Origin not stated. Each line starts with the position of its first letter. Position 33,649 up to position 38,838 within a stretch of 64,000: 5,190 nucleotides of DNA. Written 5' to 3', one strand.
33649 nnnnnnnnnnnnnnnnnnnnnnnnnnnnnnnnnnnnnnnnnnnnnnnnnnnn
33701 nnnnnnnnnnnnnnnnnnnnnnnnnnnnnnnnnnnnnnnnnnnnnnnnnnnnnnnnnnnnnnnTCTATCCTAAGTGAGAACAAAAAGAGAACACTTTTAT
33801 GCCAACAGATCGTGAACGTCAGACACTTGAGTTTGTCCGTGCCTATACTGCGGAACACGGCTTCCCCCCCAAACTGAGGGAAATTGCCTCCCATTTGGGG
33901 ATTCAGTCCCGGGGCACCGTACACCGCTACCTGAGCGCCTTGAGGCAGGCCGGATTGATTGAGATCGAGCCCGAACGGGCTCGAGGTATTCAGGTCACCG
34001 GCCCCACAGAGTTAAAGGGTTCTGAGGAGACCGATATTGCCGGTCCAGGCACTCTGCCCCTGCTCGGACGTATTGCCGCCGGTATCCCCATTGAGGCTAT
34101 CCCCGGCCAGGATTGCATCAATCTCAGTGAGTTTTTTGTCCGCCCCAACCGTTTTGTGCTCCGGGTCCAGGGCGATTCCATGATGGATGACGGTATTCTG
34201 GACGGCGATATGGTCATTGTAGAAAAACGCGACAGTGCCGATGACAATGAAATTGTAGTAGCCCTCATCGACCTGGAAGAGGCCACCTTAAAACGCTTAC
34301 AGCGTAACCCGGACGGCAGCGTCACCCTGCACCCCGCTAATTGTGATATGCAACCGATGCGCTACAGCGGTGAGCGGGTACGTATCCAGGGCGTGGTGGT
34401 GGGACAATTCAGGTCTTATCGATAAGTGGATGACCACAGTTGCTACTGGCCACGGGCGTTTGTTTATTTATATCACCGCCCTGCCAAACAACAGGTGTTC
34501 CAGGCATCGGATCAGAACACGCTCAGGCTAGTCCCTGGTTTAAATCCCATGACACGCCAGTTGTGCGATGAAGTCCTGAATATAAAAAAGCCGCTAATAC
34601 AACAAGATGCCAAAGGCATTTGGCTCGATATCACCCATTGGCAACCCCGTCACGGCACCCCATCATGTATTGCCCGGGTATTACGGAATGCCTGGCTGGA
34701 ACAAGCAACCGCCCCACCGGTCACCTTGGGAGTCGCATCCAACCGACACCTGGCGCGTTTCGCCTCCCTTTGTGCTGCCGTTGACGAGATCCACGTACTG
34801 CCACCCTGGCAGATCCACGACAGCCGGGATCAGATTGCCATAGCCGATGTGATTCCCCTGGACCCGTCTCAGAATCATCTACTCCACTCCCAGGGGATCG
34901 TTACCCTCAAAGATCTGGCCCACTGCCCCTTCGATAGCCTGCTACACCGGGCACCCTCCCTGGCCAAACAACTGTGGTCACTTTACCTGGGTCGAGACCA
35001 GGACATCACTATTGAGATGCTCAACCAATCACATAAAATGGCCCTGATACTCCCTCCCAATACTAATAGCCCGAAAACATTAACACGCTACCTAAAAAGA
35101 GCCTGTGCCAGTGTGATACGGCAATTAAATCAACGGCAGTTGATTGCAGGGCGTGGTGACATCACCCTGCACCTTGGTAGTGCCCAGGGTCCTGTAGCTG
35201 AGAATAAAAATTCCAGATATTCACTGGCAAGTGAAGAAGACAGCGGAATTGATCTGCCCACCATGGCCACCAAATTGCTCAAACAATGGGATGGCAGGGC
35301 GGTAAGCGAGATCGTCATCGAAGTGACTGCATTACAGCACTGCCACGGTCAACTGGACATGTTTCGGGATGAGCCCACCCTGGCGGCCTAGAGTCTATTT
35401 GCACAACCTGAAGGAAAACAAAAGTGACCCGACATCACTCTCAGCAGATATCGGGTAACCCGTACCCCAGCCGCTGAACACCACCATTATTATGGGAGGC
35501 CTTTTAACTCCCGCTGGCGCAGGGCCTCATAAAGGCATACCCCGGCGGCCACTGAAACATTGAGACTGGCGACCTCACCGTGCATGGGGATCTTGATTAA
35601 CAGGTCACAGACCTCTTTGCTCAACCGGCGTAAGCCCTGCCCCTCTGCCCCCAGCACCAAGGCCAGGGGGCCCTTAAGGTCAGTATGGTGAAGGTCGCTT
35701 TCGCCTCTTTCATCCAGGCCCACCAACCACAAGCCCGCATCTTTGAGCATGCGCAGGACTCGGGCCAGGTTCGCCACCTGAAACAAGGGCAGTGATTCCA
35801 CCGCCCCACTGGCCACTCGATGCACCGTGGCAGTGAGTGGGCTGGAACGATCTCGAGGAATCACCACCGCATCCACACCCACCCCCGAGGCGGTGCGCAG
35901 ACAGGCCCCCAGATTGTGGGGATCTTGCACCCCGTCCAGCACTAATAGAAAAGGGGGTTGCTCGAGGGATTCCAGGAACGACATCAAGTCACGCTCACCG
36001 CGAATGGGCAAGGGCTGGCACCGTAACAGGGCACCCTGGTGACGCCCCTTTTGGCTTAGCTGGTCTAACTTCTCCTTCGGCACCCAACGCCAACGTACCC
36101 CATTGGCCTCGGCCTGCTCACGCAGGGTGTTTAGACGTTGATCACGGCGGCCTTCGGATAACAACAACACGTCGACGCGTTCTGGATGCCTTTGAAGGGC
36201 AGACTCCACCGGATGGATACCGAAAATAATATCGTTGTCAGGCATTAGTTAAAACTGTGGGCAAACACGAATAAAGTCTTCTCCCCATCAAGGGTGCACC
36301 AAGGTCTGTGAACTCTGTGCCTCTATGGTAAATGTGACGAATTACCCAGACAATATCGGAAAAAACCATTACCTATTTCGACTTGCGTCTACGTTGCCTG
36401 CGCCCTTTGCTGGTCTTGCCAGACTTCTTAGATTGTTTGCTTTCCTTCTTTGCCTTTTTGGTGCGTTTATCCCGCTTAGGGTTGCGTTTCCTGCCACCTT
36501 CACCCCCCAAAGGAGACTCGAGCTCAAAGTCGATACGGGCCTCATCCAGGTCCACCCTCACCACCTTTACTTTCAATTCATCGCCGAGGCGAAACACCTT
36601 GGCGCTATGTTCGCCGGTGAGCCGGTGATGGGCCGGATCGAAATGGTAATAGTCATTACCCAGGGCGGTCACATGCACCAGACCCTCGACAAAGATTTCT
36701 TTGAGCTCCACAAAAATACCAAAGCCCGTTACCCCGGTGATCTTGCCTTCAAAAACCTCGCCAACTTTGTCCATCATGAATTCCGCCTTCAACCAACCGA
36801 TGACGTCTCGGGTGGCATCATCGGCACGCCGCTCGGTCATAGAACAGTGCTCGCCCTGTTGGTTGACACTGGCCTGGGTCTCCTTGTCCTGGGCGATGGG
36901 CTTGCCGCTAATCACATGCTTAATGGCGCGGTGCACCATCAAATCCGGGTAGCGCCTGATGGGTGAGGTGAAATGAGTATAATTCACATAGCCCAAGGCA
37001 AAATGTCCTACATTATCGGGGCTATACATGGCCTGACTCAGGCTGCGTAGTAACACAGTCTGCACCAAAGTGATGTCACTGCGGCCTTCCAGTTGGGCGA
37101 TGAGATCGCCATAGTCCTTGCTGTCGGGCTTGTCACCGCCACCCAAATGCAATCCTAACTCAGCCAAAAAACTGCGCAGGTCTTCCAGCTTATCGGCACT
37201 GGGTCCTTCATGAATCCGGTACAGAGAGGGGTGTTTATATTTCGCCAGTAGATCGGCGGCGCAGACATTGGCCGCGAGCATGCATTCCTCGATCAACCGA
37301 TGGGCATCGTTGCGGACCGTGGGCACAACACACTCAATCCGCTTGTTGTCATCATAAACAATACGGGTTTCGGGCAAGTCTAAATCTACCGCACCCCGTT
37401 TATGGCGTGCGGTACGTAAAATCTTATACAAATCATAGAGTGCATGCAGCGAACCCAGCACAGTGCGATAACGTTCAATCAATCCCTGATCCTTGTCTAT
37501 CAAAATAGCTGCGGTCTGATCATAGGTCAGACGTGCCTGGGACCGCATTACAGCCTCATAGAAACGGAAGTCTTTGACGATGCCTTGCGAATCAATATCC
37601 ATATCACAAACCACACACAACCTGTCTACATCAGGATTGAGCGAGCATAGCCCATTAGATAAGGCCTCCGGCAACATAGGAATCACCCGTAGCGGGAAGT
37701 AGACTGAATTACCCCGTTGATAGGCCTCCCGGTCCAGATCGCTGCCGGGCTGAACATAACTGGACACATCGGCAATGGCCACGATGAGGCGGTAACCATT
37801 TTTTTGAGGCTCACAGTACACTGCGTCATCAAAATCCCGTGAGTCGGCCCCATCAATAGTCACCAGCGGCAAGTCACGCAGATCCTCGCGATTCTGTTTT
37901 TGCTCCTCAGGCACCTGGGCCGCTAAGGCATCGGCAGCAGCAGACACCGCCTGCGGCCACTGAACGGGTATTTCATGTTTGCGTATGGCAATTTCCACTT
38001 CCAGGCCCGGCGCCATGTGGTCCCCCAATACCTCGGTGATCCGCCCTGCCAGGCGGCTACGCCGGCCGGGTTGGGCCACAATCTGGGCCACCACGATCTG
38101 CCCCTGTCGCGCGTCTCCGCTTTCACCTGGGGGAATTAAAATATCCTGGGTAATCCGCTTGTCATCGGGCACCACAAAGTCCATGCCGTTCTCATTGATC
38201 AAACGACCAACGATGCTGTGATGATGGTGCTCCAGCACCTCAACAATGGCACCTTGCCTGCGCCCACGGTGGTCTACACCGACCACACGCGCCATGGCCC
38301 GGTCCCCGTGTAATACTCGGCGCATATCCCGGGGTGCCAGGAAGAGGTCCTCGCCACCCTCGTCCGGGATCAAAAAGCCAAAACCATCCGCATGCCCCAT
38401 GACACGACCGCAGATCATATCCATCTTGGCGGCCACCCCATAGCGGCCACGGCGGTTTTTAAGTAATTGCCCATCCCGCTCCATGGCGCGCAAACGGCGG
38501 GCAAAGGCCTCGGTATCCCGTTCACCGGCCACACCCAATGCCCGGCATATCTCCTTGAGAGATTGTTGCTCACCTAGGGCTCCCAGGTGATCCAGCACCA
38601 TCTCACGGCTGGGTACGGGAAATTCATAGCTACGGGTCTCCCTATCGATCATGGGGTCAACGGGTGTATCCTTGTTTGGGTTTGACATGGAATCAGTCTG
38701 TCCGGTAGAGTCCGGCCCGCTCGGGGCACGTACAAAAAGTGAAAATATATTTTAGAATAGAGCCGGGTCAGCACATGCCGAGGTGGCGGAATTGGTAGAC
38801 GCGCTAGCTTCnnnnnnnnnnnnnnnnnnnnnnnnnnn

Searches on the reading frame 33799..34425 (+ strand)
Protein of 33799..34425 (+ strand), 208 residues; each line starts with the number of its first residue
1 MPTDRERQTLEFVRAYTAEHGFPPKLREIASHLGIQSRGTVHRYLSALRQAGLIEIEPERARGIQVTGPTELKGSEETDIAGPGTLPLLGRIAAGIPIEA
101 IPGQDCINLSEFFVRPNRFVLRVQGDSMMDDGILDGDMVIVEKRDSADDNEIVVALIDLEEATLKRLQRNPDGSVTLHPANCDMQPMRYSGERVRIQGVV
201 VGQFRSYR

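Call 65: search_protein_families(library=pfam, proteins=[window:33799-34425:+], max_evalue=0.00001)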
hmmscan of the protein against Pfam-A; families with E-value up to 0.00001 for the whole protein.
window:33799-34425:+ (208 aa): 3 families
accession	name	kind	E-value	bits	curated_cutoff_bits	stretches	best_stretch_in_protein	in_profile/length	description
PF00717.28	Peptidase_S24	-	6.9e-28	97.1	23.3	1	87-201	1-116/116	Peptidase S24-like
PF01726.22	LexA_DNA_bind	-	7.2e-15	55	23.7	1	3-63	5-65/65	LexA DNA binding domain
PF08279.18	HTH_11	-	1.5e-06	28.4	25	0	26-65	18-55/55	HTH domain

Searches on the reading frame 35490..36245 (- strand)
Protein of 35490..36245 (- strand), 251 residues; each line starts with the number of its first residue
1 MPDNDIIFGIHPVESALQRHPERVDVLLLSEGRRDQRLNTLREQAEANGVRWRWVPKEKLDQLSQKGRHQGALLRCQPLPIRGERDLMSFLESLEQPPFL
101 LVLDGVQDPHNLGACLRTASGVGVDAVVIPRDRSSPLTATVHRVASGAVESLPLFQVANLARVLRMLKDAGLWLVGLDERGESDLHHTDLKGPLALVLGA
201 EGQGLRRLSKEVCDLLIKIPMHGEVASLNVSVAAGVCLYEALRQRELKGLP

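Call 10: search_protein_families(library=pfam, proteins=[window:35490-36245:-], max_evalue=0.01)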
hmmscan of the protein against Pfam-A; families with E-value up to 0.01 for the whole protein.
window:35490-36245:- (251 aa): 2 families
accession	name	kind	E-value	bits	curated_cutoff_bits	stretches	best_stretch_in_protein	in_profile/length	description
PF00588.24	SpoU_methylase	-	5.6e-43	146.9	29.7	1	99-239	2-142/142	SpoU rRNA Methylase family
PF08032.17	SpoU_sub_bind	-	7.4e-21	74.7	22.8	1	6-80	1-74/76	RNA 2'-O ribose methyltransferase substrate binding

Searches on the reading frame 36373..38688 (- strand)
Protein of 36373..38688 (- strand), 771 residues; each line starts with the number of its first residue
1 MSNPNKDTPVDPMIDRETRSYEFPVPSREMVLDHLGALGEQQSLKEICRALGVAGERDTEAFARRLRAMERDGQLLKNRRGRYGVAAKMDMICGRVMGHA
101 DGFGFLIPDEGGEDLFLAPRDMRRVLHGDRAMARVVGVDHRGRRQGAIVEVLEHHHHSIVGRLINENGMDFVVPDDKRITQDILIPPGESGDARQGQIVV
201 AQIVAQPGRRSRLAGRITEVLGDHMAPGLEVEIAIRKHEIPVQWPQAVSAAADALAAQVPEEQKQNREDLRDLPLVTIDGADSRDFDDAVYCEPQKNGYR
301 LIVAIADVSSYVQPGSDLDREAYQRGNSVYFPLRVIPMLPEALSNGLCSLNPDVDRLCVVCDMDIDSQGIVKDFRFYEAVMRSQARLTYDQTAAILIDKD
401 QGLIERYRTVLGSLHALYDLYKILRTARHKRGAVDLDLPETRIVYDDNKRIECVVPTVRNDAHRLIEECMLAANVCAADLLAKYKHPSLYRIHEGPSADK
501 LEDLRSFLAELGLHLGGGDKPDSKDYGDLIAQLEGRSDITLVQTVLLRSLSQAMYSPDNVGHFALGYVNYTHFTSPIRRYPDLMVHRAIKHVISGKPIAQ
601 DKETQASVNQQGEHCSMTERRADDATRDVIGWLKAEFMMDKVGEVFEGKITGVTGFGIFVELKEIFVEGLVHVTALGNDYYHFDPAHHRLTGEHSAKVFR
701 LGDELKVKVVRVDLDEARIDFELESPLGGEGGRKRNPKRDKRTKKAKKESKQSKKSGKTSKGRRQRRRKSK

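Call 3: search_protein_families(library=pfam, proteins=[window:36373-38688:-], max_evalue=0.01)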
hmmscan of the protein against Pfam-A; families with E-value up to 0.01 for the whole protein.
window:36373-38688:- (771 aa): 4 families
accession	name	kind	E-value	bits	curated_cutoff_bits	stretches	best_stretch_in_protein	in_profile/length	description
PF00773.25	RNB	-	8.7e-112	374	29.3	1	267-594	1-325/326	RNB domain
PF17876.7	CSD2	-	6.4e-31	106.7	26.2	1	171-245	1-74/74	Cold shock domain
PF08206.17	OB_RNB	-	8.4e-25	86.7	24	1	94-151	1-58/58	Ribonuclease B OB domain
PF00575.29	S1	-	6.7e-16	58.9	22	1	641-722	3-72/74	S1 RNA binding domain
